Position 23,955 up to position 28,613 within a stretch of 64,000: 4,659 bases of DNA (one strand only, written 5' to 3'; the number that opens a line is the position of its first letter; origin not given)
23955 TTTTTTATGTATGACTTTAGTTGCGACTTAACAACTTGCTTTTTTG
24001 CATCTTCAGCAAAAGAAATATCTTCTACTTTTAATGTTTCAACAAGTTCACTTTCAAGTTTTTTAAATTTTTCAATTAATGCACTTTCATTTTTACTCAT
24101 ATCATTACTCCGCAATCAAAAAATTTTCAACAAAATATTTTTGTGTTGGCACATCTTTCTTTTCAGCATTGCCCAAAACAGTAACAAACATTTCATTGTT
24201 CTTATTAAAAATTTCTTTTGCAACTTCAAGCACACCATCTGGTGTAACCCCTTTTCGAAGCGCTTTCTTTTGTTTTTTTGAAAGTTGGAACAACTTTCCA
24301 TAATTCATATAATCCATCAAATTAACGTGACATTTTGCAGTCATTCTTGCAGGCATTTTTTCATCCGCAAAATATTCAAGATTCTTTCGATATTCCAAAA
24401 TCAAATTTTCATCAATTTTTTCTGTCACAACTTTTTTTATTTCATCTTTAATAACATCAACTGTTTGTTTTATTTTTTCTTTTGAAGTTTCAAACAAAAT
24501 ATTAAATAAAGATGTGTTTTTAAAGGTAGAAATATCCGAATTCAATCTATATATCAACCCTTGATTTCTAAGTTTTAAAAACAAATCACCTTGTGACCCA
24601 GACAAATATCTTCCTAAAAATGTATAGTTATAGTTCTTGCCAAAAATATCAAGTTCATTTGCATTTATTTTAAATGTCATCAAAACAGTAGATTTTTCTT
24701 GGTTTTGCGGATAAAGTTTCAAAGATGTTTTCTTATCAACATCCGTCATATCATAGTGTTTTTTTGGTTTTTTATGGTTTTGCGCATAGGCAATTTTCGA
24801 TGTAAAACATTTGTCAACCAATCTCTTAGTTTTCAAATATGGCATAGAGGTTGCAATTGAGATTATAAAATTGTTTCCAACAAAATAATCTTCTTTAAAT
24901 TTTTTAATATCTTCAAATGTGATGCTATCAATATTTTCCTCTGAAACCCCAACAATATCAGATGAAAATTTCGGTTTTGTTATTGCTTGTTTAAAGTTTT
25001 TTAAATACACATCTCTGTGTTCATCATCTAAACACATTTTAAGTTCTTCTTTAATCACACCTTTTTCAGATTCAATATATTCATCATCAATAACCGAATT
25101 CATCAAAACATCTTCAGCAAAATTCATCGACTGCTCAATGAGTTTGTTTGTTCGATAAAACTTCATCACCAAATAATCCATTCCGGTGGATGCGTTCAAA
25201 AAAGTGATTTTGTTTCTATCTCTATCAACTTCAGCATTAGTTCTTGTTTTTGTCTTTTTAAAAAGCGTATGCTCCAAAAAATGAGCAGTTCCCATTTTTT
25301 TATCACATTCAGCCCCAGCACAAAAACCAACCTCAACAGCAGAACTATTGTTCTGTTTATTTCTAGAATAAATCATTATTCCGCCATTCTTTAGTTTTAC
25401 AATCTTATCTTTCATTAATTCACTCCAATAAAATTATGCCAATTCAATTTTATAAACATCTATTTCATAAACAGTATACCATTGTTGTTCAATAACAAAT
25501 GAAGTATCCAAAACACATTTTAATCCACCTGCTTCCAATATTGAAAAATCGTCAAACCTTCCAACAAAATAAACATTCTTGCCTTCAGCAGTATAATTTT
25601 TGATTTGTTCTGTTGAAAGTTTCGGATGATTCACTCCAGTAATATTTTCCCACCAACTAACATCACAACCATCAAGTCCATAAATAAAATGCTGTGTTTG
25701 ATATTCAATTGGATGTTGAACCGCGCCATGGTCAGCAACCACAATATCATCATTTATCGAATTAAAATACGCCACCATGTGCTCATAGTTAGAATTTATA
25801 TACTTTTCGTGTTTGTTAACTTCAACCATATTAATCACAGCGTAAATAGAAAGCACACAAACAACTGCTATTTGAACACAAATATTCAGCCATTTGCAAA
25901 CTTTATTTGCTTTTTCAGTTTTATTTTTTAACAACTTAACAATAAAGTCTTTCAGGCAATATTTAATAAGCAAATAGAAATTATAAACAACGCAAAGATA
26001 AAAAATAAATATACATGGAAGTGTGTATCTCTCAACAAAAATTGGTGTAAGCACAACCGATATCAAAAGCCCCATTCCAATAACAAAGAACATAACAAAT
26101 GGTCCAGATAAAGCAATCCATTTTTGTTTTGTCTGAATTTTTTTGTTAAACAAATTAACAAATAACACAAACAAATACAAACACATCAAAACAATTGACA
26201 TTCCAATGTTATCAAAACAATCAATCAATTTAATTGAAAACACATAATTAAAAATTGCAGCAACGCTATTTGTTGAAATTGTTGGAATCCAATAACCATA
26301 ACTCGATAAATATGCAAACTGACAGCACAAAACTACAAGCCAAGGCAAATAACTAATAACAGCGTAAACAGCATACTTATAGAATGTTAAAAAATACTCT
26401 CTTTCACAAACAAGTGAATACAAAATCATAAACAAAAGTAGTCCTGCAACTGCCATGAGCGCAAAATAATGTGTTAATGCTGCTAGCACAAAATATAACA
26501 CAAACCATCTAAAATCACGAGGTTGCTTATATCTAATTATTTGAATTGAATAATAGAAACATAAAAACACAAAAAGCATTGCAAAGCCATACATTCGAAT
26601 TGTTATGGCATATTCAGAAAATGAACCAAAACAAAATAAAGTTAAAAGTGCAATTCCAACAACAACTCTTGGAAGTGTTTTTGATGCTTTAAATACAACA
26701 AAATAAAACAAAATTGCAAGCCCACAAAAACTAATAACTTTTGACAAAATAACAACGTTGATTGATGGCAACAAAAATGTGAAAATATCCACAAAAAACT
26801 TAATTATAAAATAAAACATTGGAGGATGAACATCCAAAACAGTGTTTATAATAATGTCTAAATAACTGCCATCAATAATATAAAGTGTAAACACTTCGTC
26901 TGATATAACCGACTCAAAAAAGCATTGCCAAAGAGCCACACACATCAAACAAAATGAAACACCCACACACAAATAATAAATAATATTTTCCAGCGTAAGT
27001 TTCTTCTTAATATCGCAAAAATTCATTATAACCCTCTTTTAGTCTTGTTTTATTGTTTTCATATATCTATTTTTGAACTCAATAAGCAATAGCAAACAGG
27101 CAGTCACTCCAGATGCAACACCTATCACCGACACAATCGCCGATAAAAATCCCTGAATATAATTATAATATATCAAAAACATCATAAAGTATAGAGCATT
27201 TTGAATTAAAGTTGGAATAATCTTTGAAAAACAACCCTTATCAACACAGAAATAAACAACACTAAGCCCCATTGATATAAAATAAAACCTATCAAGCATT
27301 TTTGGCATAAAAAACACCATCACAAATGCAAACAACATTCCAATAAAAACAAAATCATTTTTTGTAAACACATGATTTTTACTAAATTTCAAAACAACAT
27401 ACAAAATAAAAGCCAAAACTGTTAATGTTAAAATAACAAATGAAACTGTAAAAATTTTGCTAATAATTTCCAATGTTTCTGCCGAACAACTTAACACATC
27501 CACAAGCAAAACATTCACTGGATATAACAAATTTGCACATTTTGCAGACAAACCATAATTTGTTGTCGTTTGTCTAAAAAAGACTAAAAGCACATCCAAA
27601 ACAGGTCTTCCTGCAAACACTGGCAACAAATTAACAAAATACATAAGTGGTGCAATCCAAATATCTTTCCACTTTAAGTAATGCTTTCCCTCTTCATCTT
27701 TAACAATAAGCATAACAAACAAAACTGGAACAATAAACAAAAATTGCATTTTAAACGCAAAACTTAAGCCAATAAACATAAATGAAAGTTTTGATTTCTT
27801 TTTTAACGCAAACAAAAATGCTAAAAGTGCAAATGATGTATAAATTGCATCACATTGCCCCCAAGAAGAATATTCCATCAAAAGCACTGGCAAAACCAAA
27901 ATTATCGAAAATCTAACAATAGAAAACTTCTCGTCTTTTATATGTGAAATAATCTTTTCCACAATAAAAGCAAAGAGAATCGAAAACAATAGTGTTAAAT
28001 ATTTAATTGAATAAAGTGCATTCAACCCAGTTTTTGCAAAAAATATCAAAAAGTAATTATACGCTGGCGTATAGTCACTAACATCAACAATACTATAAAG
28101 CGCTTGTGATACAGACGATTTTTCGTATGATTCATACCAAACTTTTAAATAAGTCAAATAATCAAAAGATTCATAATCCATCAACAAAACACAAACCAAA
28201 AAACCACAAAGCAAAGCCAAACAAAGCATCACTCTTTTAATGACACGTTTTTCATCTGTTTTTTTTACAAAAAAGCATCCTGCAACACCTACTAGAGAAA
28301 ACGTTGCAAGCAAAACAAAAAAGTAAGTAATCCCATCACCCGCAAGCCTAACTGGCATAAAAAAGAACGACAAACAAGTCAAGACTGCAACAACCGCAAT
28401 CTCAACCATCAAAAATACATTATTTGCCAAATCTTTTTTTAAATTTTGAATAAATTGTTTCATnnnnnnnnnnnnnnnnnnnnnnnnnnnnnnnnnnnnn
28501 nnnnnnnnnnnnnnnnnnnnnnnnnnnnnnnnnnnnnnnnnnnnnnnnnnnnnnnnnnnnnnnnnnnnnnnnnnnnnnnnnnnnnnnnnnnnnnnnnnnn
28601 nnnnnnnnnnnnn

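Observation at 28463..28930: Mini Abi_2/HEPN-like ORF translationally wedged between two GT-C paralogs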

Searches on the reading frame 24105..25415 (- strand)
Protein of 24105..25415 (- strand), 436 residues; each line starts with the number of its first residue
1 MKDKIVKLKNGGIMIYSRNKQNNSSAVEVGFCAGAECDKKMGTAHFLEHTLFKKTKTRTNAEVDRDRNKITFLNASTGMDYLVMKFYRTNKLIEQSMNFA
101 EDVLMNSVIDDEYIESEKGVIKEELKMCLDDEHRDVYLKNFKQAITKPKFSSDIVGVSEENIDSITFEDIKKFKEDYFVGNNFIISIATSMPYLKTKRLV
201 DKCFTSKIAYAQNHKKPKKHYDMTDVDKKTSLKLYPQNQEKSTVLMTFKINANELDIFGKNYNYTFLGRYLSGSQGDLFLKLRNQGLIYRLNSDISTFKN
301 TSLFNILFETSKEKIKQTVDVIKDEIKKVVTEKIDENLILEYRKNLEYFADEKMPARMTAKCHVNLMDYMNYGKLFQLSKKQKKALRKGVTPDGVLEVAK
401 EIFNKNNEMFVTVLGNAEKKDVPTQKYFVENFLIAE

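Call 74: search_protein_families(library=pfam, proteins=[window:24105-25415:-], max_evalue=0.01)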
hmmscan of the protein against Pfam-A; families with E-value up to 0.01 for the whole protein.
window:24105-25415:- (436 aa): 2 families
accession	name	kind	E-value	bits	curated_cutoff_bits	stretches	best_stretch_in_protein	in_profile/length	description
PF05193.26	Peptidase_M16_C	-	2.7e-18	66.9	23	1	164-346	1-181/181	Peptidase M16 inactive domain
PF00675.25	Peptidase_M16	-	3.8e-18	66.2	22.3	1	15-144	3-134/149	Insulinase (Peptidase family M16)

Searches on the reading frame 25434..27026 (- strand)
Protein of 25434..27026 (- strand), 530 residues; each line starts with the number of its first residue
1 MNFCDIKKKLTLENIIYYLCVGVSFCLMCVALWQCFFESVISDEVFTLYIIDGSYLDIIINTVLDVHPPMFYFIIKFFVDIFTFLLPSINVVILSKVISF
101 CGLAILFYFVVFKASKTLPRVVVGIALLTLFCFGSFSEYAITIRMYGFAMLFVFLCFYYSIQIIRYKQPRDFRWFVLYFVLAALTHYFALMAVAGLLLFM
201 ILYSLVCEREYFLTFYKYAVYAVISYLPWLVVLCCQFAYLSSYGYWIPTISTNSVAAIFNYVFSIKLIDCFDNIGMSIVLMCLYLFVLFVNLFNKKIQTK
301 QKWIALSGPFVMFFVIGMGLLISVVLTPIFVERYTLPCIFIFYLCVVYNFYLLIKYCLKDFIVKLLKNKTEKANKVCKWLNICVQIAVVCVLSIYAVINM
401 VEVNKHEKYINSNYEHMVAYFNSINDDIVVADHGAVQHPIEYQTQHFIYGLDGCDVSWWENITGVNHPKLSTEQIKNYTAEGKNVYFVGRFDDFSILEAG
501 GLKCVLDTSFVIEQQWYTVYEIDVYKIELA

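Call 3: search_protein_families(library=pfam, proteins=[window:25434-27026:-], max_evalue=10)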
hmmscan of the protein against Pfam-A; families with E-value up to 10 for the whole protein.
window:25434-27026:- (530 aa): 2 families
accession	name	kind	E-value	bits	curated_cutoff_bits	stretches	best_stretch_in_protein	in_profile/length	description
PF13231.12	PMT_2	-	0.0077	16.9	26.1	1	67-224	2-150/160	Dolichyl-phosphate-mannose-protein mannosyltransferase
PF04277.18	OAD_gamma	-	0.06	14.5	27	1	274-302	9-37/76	Oxaloacetate decarboxylase, gamma chain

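Call 5: search_protein_families(library=ncbifam, proteins=[window:25434-27026:-], max_evalue=10)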
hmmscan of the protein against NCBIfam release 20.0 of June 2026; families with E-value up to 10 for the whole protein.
window:25434-27026:- (530 aa): 0 families

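Call 46: search_solved_structures(query=window:25434-27026:-, max_evalue=10)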
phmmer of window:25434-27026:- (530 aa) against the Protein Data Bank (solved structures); distinct sequences matched with E-value up to 10: 0.

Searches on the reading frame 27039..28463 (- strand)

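Call 3: search_protein_families(library=pfam, proteins=[window:27039-28463:-], max_evalue=10)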
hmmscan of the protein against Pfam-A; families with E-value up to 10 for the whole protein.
window:27039-28463:- (474 aa): 1 family
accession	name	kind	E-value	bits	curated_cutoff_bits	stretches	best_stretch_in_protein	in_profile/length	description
PF05493.18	ATP_synt_H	-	0.0048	17.8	25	1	48-90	2-43/62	ATP synthase subunit H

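Call 5: search_protein_families(library=ncbifam, proteins=[window:27039-28463:-], max_evalue=10)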
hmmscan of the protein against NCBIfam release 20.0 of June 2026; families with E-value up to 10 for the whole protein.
window:27039-28463:- (474 aa): 0 families
